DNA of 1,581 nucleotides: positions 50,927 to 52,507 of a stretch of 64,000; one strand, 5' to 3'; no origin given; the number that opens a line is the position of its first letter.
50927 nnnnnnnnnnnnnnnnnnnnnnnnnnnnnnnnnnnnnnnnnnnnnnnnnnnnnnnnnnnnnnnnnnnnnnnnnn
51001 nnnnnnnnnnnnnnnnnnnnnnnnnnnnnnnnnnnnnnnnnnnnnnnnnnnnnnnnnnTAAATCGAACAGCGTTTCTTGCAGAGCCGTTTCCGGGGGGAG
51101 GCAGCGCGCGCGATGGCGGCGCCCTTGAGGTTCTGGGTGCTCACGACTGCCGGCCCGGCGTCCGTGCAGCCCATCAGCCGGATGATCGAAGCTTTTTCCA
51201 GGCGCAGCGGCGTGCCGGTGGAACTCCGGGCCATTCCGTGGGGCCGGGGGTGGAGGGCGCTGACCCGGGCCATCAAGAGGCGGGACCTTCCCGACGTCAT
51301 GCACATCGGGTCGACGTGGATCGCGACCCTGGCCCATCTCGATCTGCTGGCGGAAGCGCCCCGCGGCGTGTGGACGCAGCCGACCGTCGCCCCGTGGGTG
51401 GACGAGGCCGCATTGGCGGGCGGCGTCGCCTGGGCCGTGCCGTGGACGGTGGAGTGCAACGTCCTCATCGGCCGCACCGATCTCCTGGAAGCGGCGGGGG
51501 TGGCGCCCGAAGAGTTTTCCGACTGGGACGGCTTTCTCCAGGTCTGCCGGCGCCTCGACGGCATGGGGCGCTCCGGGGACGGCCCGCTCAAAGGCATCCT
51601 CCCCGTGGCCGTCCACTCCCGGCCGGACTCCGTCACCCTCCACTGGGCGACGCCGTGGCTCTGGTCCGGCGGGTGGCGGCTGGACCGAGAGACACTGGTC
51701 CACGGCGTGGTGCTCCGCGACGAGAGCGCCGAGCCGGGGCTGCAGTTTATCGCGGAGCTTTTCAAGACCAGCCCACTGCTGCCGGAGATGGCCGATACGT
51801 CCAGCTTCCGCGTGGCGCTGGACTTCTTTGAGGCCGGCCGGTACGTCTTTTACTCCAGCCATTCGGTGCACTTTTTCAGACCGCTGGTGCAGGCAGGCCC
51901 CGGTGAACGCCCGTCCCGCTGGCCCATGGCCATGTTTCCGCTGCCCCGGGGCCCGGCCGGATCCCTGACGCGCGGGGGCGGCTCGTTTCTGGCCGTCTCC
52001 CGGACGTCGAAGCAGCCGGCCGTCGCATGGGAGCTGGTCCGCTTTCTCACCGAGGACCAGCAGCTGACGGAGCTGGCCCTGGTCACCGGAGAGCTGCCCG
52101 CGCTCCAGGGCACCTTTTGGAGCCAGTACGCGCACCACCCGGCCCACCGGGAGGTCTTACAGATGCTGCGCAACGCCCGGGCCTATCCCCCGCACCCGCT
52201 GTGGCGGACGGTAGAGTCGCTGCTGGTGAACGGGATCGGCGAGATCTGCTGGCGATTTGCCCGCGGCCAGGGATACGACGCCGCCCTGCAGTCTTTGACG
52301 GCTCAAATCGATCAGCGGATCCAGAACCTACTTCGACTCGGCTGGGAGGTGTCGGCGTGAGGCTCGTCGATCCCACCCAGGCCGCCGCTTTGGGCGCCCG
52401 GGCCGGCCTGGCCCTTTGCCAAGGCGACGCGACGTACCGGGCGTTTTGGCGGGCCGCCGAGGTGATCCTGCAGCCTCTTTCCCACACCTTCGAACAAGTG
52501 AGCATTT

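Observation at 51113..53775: Signal-peptide-less SBP-like protein translationally coupled to a GAF-GAF-GGDEF diguanylate cyclase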

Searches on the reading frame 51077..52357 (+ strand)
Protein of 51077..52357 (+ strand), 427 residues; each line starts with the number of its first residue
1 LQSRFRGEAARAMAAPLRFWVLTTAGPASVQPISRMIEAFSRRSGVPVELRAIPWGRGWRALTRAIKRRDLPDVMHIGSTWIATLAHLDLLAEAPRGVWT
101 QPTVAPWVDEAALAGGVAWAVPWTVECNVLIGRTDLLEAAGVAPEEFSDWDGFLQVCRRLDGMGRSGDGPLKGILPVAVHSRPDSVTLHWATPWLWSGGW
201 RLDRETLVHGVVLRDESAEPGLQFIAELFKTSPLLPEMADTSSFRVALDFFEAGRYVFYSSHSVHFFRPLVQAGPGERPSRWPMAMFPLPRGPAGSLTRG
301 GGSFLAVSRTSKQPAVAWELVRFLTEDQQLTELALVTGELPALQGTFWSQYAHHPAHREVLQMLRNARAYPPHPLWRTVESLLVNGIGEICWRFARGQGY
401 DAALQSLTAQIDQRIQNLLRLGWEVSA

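Call 3: search_protein_families(library=pfam, proteins=[window:51077-52357:+], max_evalue=0.01)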
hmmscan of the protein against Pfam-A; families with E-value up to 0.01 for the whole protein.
window:51077-52357:+ (427 aa): 3 families
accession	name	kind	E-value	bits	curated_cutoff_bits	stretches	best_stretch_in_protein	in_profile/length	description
PF13416.11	SBP_bac_8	-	5.2e-19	69.5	27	1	36-345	2-264/279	Bacterial extracellular solute-binding protein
PF01547.30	SBP_bac_1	-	5.5e-18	66.4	26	1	32-329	9-305/307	Bacterial extracellular solute-binding protein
PF13531.11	SBP_bac_11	-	0.0069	16.6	25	0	26-104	6-82/227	Bacterial extracellular solute-binding protein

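Call 4: search_protein_families(library=ncbifam, proteins=[window:51077-52357:+], max_evalue=0.01)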
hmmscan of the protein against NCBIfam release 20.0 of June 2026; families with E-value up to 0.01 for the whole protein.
window:51077-52357:+ (427 aa): 0 families

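Call 5: find_homologous_proteins(query=window:51113-52357:+, max_evalue=0.00001)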
Query window:51113-52357:+ (415 aa): 11 proteins with E <= 0.00001 among 8000 candidates.
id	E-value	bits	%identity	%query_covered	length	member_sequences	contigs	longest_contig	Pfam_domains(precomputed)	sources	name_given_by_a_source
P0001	4.0e-282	954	100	100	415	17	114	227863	PF13416.12,PF01547.31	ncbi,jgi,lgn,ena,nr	ncbi:MAG: extracellular solute-binding protein [Bacillota bacterium]|nr:hypothetical protein [Bacill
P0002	6.8e-141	488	53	96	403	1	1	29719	PF13416.12,PF01547.31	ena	-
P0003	2.8e-139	483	52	98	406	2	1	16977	PF13416.12,PF01547.31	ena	-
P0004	3.2e-135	469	51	95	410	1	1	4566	PF13416.12,PF01547.31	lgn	-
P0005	1.3e-129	451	50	95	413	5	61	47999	PF13416.12,PF01547.31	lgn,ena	-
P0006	1.4e-129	451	49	98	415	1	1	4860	PF13416.12,PF01547.31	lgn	-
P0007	1.1e-104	369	43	97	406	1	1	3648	PF13416.12,PF01547.31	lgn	-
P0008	7.5e-100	353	44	98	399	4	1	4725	PF13416.12,PF01547.31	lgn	-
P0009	4.1e-94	334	39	99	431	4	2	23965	PF13416.12,PF01547.31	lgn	-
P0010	1.5e-13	69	25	91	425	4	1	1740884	PF13416.12,PF01547.31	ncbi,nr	ncbi:sugar ABC transporter substrate-binding protein [Lysobacter sp. MMG2]|nr:sugar ABC transporter 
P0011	4.1e-9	54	25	77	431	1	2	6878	PF13416.12,PF01547.31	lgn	-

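Call 6: find_related_loci(query=window:51113-52357:+, collection=genome_contigs, flank=6000)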
Query window:51113-52357:+ (415 aa) in genome_contigs; peptide patterns used: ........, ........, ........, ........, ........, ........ (x = any residue, [..] = any of these).
45 stretches matched a pattern; 1 encode a relative of the query (tblastn E <= 1e-3); 1 distinct loci.
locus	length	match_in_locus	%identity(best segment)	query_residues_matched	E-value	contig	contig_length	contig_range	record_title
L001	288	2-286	100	264-358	2e-66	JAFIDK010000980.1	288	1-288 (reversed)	Algoriphagus aestuarii strain KCTC 42199 989, whole genome shotgun sequence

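Call 8: find_encoding_contigs(protein=P0002, flank=6000, max_places=3)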
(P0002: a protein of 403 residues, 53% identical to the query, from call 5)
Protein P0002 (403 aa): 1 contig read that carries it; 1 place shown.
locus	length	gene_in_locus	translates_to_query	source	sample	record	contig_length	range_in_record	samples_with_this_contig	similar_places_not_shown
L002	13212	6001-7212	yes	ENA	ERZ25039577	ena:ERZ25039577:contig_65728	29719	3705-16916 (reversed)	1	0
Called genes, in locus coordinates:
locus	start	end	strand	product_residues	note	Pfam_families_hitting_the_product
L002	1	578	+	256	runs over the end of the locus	-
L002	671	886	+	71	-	PF00873:ACR_tran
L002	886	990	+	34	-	-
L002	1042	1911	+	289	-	-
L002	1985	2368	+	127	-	-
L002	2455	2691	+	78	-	-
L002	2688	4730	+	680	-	PF00912:Transgly, PF00905:Transpeptidase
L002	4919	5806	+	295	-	PF00586:AIRS, PF02769:AIRS_C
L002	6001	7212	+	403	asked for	PF01547:SBP_bac_1, PF13416:SBP_bac_8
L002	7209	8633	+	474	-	PF01590:GAF (faint), PF00990:GGDEF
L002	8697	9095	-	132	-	PF00380:Ribosomal_S9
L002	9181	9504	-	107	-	PF00572:Ribosomal_L13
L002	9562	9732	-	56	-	-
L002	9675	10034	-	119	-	PF01416:PseudoU_synth_1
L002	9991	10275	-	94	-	-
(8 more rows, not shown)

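Call 9: find_encoding_contigs(protein=P0003, flank=6000, max_places=3)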
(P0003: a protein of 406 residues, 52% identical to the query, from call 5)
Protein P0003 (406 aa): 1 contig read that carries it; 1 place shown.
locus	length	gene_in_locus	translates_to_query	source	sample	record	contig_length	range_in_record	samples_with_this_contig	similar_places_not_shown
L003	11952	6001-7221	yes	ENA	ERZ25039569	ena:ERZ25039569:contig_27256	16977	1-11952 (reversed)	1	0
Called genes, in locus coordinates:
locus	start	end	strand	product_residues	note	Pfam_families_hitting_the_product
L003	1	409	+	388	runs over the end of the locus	PF00873:ACR_tran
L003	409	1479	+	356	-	PF00873:ACR_tran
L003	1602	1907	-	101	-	-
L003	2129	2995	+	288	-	-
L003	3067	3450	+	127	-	-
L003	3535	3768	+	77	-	-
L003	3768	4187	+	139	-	PF00912:Transgly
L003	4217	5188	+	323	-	PF00912:Transgly, PF00905:Transpeptidase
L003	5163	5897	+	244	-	PF00905:Transpeptidase (weak)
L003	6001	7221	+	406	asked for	PF01547:SBP_bac_1, PF13416:SBP_bac_8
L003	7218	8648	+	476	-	PF00990:GGDEF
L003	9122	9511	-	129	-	PF00572:Ribosomal_L13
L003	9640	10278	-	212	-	-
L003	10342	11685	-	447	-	PF13304:AAA_21 (faint), PF02361:CbiQ (weak)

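Call 10: find_encoding_contigs(protein=P0009, flank=6000, max_places=2)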
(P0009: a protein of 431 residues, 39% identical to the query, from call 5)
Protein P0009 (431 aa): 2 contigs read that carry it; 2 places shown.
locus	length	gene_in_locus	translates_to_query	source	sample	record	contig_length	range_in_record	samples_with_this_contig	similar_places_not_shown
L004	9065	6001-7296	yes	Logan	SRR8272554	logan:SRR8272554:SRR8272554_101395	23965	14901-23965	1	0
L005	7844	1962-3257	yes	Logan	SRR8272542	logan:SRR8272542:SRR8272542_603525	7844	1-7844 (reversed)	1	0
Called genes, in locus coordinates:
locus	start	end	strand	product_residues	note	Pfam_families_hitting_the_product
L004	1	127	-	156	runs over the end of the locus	PF07452:CHRD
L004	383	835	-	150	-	PF02502:LacAB_rpiB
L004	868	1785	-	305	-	PF13349:DUF4097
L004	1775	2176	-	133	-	PF19762:DUF6249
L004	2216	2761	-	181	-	-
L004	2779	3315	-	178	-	PF07638:Sigma70_ECF, PF04542:Sigma70_r2, PF08281:Sigma70_r4_2, PF04545:Sigma70_r4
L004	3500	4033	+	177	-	-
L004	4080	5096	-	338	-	PF00296:Bac_luciferase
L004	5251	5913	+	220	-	PF00440:TetR_N, PF13305:TetR_C_33 (weak)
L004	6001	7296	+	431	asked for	PF01547:SBP_bac_1, PF13416:SBP_bac_8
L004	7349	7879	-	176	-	-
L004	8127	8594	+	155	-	PF27059:HTH_MmpR5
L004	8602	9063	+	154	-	?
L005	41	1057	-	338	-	PF00296:Bac_luciferase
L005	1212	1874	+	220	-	PF00440:TetR_N, PF13305:TetR_C_33 (weak)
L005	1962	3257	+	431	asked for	PF01547:SBP_bac_1, PF13416:SBP_bac_8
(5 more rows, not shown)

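Call 11: find_encoding_contigs(protein=P0005, flank=6000, max_places=2)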
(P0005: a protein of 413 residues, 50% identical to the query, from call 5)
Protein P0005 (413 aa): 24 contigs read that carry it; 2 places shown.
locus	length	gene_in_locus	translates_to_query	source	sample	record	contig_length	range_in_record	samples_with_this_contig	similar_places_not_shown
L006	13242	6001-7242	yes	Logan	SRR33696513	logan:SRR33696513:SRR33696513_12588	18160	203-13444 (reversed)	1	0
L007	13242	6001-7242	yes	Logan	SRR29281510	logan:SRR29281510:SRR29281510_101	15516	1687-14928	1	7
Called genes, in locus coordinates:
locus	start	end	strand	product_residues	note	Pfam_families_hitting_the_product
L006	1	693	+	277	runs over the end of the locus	-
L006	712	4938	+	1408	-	PF00873:ACR_tran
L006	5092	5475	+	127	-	-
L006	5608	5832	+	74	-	-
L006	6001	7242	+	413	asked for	PF01547:SBP_bac_1, PF13416:SBP_bac_8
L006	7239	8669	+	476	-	PF00990:GGDEF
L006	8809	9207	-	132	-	PF00380:Ribosomal_S9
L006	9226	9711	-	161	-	PF00572:Ribosomal_L13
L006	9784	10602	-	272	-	PF01416:PseudoU_synth_1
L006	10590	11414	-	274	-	PF02361:CbiQ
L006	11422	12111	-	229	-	PF00005:ABC_tran, PF13304:AAA_21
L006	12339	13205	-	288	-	PF00005:ABC_tran, PF13304:AAA_21 (faint)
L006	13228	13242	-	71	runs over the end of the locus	?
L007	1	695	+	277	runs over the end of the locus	-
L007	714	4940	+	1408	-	PF00873:ACR_tran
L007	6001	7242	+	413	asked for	PF01547:SBP_bac_1, PF13416:SBP_bac_8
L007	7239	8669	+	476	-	PF00990:GGDEF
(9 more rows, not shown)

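Call 12: find_encoding_contigs(protein=P0008, flank=6000, max_places=2)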
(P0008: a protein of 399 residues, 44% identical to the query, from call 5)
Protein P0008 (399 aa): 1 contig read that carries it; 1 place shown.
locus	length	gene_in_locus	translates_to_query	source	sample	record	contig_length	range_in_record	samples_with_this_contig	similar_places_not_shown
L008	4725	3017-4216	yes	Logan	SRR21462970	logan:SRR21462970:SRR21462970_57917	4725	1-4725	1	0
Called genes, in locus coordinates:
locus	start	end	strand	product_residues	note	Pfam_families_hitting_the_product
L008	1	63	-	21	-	?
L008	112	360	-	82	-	-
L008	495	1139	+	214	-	PF01471:PG_binding_1, PF09374:PG_binding_3 (faint), PF23473:LysM3_LYK4_5 (faint), PF23446:LysM1_NFP_LYK (faint), PF23577:LysM_RLK (faint), PF01476:LysM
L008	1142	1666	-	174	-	PF01205:Impact_N, PF09186:DUF1949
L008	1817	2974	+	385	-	PF00850:Hist_deacetyl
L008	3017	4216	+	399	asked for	PF01547:SBP_bac_1, PF13416:SBP_bac_8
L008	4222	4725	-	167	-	?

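Call 13: find_encoding_contigs(protein=P0007, flank=6000, max_places=2)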
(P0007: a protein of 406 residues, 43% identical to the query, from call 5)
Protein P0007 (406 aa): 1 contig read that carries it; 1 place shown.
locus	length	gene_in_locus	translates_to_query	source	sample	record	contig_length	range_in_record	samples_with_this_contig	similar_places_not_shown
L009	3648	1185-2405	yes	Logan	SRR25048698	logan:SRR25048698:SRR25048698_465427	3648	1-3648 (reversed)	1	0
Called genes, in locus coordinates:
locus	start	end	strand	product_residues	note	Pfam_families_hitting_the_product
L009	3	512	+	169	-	?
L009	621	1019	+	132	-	PF06262:Zincin_1 (weak)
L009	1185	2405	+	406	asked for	PF01547:SBP_bac_1, PF13416:SBP_bac_8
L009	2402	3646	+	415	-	?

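Call 16: find_encoding_contigs(protein=P0004, flank=6000, max_places=2)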
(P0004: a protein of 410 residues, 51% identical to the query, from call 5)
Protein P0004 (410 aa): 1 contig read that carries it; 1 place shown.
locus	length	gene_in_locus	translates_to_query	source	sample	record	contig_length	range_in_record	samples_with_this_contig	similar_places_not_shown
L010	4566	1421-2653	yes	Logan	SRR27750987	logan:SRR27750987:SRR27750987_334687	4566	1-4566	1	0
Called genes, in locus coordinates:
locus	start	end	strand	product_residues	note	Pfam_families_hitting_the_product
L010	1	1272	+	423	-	?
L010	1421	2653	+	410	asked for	PF01547:SBP_bac_1, PF13416:SBP_bac_8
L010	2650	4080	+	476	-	PF00990:GGDEF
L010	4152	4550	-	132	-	PF00380:Ribosomal_S9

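Call 17: find_encoding_contigs(protein=P0006, flank=6000, max_places=2)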
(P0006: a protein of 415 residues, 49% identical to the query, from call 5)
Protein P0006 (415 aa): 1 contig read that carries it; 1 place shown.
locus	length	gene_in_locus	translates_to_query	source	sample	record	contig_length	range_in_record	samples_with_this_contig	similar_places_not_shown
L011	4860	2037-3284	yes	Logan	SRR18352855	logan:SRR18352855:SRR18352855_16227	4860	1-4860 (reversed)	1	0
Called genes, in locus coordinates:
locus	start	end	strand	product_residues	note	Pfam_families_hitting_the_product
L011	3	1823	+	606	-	?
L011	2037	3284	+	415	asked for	PF01547:SBP_bac_1 (weak), PF13416:SBP_bac_8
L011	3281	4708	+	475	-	PF00990:GGDEF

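Call 18: search_protein_families(library=pfam, proteins=[L009:2402-3646:+, L008:4222-4692:-, L004:7349-7879:-, L004:5251-5913:+, L008:1817-2974:+], max_evalue=0.01)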
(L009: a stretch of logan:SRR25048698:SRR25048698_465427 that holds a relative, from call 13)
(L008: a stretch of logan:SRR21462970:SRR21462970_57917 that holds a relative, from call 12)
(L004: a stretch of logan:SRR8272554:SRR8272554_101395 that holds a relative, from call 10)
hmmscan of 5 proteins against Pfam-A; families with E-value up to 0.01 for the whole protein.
L009:2402-3646:+ (415 aa): 3 families
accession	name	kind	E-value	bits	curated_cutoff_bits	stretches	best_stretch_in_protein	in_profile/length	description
PF00990.26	GGDEF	-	2.9e-31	108.9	23.8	1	306-414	1-109/161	Diguanylate cyclase, GGDEF domain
PF01590.32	GAF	-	3e-05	25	22.4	0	43-141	17-130/133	GAF domain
PF13492.12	GAF_3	-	0.00016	22.6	27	0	243-295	78-129/129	GAF domain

L008:4222-4692:- (156 aa): 1 family
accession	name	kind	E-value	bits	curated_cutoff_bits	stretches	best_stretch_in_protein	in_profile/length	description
PF00557.29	Peptidase_M24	-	6.8e-09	36.2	23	1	6-122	83-207/208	Metallopeptidase family M24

L004:7349-7879:- (176 aa): 0 families

L004:5251-5913:+ (220 aa): 2 families
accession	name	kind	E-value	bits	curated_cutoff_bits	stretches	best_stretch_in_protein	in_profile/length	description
PF00440.29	TetR_N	-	5.2e-20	71.4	24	1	16-61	1-46/47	Bacterial regulatory proteins, tetR family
PF13305.11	TetR_C_33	-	9.7e-08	33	26.8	1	89-173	1-81/103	Tetracyclin repressor-like, C-terminal domain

L008:1817-2974:+ (385 aa): 1 family
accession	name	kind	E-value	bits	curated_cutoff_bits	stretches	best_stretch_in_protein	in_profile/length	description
PF00850.24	Hist_deacetyl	-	2.5e-87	293.4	27.9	1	23-315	1-297/298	Histone deacetylase domain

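Call 28: search_solved_structures(query=A1, max_evalue=0.001, show_alignments=2)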
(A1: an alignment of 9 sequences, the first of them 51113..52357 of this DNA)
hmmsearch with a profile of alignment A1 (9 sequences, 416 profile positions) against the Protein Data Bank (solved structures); distinct sequences matched with E-value up to 0.001: 45.
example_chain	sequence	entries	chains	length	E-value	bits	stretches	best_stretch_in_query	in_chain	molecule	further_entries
7c6f_A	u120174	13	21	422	7.8e-50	172.7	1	1-408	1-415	Sugar ABC transporter, periplasmic sugar-binding protein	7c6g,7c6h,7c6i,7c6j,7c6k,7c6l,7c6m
7c63_A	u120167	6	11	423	2.1e-49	171.3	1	1-408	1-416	Sugar ABC transporter, periplasmic sugar-binding protein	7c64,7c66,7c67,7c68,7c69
7c71_A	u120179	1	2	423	1.5e-48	168.5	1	1-408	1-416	Sugar ABC transporter, periplasmic sugar-binding protein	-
7c6z_A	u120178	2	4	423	2.4e-47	164.5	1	1-408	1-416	Sugar ABC transporter, periplasmic sugar-binding protein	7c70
7c6x_A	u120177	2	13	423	2.5e-47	164.5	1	1-408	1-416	Sugar ABC transporter, periplasmic sugar-binding protein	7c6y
7x0i_A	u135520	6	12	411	8.8e-40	139.6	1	4-409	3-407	CbpB | CpbB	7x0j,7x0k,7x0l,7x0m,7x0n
3uor_A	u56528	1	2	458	1.1e-27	99.8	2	4-143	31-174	ABC transporter sugar binding protein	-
5ysb_A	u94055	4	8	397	1.2e-20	76.5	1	4-153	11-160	Lin1841 protein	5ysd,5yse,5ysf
5ci5_A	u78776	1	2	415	4.1e-17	64.9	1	4-361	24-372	Extracellular solute-binding protein family 1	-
6dtq_A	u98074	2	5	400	3.1e-13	52.2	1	10-365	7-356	maltose-binding protein MalE3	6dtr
3jzj_A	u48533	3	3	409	4.3e-13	51.7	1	20-336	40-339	Acarbose/maltose binding protein GacH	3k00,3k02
3k01_A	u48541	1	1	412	4.4e-13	51.7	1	20-336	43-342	Acarbose/maltose binding protein GacH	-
8art_A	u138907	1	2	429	2.1e-12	49.4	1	8-368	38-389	Putative secreted maltose-binding protein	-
9xf5_A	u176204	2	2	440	1.5e-11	46.6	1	278-374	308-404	ABC transporter substrate-binding protein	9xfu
1eu8_A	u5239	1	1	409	3.5e-09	38.8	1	23-315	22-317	TREHALOSE/MALTOSE BINDING PROTEIN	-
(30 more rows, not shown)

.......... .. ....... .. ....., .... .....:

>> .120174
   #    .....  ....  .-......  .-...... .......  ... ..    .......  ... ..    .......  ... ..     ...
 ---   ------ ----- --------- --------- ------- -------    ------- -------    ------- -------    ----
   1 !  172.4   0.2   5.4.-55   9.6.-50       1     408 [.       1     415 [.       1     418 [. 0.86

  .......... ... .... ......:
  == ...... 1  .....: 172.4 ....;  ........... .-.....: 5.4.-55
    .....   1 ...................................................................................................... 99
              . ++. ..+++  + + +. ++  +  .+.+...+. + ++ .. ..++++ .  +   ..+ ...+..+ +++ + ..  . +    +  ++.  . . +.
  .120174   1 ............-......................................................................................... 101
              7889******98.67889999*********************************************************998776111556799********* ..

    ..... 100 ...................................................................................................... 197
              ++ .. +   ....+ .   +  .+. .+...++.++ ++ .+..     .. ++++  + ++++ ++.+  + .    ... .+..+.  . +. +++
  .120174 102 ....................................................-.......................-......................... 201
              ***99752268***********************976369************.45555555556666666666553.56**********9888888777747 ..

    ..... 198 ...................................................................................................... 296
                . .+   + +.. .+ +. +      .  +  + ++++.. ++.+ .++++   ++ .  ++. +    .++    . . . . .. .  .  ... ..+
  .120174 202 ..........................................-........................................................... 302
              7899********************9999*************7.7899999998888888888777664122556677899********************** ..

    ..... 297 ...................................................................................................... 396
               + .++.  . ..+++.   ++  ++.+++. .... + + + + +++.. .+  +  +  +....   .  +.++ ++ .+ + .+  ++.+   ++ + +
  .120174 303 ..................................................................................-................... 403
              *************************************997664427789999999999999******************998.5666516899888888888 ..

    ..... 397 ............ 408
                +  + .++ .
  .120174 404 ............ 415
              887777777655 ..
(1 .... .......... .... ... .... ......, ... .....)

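Call 39: predict_structure(alignment_id=A2)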
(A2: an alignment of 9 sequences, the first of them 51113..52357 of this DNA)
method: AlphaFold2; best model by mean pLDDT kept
length: 415 residues; sequences in the alignment: 9
mean_pLDDT: 72.0   pTM: 0.72
mean pLDDT of the five models: 72.0, 63.9, 52.9, 50.7, 45.7
residues with pLDDT >= 90: 85; 70-90: 140; 50-70: 142; < 50: 48
segments of 3 or more residues with pLDDT < 50: 167-188, 265-268, 278-286, 359-362, 410-415
pLDDT, mean of each block of 10 residues (from residue 1): 87 68 94 94 78 89 87 86 90 86 90 72 74 65 69 67 50 40 43 63 70 69 59 54 55 62 51 55 52 95 96 92 84 88 76 64 54 66 80 84 68 41
secondary structure, 60 per line:
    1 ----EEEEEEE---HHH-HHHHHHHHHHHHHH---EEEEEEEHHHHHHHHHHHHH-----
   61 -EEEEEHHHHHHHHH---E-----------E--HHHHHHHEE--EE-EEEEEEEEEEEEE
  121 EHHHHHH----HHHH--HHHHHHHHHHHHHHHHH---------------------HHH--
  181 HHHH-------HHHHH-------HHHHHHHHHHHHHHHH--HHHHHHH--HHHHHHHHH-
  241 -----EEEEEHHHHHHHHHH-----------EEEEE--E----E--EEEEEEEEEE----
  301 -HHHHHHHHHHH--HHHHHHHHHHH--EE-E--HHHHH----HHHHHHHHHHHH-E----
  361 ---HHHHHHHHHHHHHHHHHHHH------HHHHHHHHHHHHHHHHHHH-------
elements in order: E5-11 H19-32 E36-42 H43-55 E62-66 H67-75 H94-100 E108-121 H122-127 H132-135 H138-154 H181-184 H192-196 H204-219 H222-228 H231-239 E246-250 H251-260 E272-276 E287-296 H302-312 H315-325 H334-338 H343-354 H364-383 H390-408
